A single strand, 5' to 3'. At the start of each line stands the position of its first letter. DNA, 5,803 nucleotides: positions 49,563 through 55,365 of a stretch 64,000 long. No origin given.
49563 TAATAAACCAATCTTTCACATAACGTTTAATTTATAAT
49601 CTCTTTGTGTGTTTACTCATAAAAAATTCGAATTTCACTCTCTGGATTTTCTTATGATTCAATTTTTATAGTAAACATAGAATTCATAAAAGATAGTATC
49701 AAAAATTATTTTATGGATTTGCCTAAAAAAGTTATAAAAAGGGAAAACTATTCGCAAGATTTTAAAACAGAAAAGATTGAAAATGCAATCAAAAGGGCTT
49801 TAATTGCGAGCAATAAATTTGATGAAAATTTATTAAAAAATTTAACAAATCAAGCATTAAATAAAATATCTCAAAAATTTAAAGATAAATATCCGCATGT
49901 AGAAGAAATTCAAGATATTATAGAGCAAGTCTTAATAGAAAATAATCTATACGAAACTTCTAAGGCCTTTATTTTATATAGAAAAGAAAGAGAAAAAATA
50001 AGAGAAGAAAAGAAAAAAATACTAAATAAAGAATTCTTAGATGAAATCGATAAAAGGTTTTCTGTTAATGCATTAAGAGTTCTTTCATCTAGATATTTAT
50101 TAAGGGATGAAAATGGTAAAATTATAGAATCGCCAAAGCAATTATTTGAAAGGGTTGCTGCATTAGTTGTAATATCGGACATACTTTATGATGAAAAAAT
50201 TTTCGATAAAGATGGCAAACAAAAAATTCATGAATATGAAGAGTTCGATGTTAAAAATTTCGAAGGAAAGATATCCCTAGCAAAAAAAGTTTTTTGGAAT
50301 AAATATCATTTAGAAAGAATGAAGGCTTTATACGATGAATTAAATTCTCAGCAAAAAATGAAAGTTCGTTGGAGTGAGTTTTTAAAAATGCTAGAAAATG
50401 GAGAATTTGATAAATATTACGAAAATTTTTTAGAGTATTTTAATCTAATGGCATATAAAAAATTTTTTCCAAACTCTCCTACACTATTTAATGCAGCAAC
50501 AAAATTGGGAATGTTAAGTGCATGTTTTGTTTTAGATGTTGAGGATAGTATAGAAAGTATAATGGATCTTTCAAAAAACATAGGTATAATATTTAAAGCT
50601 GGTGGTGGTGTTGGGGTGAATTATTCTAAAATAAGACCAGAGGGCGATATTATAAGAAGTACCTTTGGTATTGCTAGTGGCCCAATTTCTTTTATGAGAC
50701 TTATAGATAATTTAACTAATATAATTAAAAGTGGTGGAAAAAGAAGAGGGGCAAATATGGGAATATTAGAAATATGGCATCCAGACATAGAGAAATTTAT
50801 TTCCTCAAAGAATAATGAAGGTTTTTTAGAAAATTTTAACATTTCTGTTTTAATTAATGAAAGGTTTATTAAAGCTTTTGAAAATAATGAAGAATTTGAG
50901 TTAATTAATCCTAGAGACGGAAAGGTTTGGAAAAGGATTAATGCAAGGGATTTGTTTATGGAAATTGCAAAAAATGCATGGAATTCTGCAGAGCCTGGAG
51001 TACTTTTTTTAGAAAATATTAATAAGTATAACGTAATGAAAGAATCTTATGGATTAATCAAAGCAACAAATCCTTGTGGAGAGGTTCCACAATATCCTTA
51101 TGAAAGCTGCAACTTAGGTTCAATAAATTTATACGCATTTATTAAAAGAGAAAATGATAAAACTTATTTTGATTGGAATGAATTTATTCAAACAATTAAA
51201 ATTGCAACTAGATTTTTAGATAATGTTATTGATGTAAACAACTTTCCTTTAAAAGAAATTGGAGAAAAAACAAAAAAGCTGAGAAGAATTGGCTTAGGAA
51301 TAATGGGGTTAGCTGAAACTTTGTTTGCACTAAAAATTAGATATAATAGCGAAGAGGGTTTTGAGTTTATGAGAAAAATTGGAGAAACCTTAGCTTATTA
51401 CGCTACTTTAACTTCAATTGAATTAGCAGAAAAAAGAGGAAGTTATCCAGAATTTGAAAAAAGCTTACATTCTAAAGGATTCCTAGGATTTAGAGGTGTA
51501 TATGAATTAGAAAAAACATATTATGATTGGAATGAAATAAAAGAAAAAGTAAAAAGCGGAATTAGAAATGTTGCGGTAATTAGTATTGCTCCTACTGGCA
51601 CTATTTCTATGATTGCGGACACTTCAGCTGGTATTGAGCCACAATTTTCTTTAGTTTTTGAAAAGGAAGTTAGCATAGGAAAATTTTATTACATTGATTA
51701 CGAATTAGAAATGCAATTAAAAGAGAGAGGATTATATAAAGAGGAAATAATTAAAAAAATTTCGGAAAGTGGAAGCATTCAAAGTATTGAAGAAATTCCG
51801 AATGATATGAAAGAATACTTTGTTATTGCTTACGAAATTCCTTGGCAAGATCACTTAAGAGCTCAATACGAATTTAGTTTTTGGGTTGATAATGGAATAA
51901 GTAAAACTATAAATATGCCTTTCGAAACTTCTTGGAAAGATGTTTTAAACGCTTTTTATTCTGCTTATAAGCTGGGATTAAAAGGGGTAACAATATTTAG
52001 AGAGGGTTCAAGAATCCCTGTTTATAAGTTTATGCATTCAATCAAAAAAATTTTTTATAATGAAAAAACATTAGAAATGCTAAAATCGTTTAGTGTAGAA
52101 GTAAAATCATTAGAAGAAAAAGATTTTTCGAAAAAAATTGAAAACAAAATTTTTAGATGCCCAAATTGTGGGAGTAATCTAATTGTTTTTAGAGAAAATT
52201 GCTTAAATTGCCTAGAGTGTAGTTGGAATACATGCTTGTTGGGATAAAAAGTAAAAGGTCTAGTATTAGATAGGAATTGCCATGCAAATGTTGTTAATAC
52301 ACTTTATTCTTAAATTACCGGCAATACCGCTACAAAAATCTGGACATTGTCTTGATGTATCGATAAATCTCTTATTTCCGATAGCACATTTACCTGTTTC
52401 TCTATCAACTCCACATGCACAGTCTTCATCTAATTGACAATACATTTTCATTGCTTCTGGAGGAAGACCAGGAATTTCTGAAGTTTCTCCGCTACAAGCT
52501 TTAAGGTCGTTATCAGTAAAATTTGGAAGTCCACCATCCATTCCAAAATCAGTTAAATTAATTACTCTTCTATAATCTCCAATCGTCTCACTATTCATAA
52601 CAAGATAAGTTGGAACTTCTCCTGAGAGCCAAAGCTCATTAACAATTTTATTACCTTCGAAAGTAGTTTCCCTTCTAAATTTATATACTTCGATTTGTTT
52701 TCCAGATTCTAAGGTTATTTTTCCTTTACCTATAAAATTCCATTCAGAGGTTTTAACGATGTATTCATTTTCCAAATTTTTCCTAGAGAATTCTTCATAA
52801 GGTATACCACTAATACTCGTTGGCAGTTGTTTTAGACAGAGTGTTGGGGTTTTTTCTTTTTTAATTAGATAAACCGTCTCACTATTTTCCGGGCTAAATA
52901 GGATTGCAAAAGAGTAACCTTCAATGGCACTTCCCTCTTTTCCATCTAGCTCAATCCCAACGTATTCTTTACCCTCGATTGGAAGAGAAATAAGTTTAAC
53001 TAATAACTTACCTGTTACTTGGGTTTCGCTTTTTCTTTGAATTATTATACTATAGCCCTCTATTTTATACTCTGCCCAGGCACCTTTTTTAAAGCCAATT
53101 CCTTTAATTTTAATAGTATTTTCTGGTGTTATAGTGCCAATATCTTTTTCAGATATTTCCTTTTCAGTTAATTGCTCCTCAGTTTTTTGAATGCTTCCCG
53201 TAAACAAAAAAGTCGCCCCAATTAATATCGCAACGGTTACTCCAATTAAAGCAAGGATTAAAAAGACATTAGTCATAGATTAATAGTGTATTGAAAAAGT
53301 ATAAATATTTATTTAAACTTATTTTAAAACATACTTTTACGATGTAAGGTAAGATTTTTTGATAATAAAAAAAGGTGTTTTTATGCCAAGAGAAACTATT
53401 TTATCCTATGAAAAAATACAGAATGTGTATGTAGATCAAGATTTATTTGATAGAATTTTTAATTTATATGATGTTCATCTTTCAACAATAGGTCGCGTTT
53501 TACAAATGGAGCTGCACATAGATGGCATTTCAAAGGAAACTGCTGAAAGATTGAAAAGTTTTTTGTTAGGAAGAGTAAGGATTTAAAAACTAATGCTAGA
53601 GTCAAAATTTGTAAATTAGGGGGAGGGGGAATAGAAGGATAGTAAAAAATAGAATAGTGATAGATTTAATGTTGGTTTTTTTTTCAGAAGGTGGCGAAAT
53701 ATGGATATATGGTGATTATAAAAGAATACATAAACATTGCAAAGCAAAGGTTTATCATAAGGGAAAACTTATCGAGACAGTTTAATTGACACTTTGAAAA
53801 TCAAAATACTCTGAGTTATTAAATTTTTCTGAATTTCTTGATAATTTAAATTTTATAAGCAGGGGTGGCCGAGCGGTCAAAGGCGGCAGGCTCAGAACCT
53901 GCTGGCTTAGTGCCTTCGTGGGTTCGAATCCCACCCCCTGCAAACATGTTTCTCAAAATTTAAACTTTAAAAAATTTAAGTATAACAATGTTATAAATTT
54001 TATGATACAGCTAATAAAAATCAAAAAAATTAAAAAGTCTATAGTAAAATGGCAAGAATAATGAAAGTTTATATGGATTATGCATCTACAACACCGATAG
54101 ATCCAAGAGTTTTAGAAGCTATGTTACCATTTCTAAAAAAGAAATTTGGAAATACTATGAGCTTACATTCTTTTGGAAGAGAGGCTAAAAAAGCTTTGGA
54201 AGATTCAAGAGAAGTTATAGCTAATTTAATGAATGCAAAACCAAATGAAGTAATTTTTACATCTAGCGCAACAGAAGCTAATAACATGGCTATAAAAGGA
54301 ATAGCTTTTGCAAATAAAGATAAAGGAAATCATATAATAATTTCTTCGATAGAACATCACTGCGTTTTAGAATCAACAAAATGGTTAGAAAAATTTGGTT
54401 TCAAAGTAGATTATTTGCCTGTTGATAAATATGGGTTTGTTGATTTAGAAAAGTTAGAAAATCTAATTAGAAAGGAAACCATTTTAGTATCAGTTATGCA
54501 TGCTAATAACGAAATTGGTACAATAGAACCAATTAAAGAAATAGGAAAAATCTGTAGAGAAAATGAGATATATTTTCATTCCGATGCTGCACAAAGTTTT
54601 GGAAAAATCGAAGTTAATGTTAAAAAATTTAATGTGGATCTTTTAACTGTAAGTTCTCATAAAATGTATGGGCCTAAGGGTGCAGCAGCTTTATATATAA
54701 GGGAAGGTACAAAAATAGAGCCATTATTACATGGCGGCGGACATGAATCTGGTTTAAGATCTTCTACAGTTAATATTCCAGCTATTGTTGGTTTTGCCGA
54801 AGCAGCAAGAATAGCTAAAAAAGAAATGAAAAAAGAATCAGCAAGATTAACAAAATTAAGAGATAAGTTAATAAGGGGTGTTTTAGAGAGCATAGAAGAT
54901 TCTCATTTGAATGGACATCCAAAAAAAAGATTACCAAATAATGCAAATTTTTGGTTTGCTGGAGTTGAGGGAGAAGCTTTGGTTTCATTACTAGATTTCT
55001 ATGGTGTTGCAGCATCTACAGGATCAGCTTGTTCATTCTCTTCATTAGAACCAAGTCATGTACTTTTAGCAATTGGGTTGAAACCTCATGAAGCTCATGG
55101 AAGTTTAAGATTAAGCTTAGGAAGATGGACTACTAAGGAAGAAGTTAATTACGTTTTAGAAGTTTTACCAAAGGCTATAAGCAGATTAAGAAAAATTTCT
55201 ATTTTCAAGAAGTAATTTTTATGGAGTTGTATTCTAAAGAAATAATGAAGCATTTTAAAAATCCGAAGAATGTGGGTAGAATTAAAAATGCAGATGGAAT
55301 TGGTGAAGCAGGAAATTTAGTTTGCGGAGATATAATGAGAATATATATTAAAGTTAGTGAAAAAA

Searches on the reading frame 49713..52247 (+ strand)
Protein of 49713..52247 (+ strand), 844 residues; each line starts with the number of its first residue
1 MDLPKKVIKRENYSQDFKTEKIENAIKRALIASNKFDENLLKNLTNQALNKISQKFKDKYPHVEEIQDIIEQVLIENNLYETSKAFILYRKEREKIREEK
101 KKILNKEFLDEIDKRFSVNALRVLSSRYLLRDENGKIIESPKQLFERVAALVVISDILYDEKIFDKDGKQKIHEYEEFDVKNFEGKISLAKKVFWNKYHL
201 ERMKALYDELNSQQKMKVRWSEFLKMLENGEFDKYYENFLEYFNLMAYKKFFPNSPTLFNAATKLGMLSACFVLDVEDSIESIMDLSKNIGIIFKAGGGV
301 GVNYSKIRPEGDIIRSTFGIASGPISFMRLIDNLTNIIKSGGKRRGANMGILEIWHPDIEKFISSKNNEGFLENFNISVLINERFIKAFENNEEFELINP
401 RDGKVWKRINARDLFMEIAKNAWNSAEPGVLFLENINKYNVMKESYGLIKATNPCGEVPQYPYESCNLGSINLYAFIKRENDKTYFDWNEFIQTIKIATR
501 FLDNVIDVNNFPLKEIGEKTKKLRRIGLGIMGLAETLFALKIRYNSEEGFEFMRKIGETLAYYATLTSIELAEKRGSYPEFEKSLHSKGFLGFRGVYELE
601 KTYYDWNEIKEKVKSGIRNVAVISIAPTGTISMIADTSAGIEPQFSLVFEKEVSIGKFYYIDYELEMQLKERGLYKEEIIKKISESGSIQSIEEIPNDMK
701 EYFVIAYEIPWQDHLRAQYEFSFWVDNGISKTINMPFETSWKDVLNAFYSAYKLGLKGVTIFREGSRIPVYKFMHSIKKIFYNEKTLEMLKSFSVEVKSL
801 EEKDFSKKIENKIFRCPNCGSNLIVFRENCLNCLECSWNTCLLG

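Call 31: search_protein_families(library=pfam, proteins=[window:49713-52247:+], max_evalue=0.001)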
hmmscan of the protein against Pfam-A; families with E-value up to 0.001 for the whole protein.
window:49713-52247:+ (844 aa): 3 families
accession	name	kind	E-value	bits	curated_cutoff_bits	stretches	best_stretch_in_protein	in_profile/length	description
PF02867.20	Ribonuc_red_lgC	-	3.7e-155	518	23.9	1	269-761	1-522/523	Ribonucleotide reductase, barrel domain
PF03477.21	ATP-cone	-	9.1e-20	71.4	25.8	1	5-94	1-87/88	ATP cone domain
PF00317.26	Ribonuc_red_lgN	-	5.8e-19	68.4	28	1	115-266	2-77/77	Ribonucleotide reductase, all-alpha domain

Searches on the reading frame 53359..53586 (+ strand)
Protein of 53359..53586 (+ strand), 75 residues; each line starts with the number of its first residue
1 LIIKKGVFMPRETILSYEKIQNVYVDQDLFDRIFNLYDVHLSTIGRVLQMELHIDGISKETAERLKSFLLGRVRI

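Call 73: search_protein_families(library=pfam, proteins=[window:53359-53586:+], max_evalue=0.001)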
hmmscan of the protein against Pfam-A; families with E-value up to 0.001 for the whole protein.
window:53359-53586:+ (75 aa): 1 family
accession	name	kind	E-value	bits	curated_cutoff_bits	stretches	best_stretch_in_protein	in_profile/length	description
PF03703.20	bPH_2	-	3.2e-12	46.9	22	1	2-68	14-77/78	Bacterial PH domain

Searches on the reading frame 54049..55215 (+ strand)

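Call 31: search_protein_families(library=pfam, proteins=[window:54049-55215:+], max_evalue=0.001)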
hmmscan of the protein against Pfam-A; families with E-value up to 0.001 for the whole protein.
window:54049-55215:+ (388 aa): 4 families
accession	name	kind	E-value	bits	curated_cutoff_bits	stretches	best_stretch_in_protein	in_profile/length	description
PF00266.25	Aminotran_5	-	6.9e-88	295.5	21.5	1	7-368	1-370/371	Aminotransferase class-V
PF01212.27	Beta_elim_lyase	-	2.9e-09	37.1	27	1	67-184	49-173/288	Beta-eliminating lyase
PF01041.23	DegT_DnrJ_EryC1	-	1.5e-08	34.7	19.8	1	66-186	40-152/360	DegT/DnrJ/EryC1/StrS aminotransferase family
PF00155.27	Aminotran_1_2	-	2.3e-08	34.1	19.7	1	50-371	44-359/361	Aminotransferase class I and II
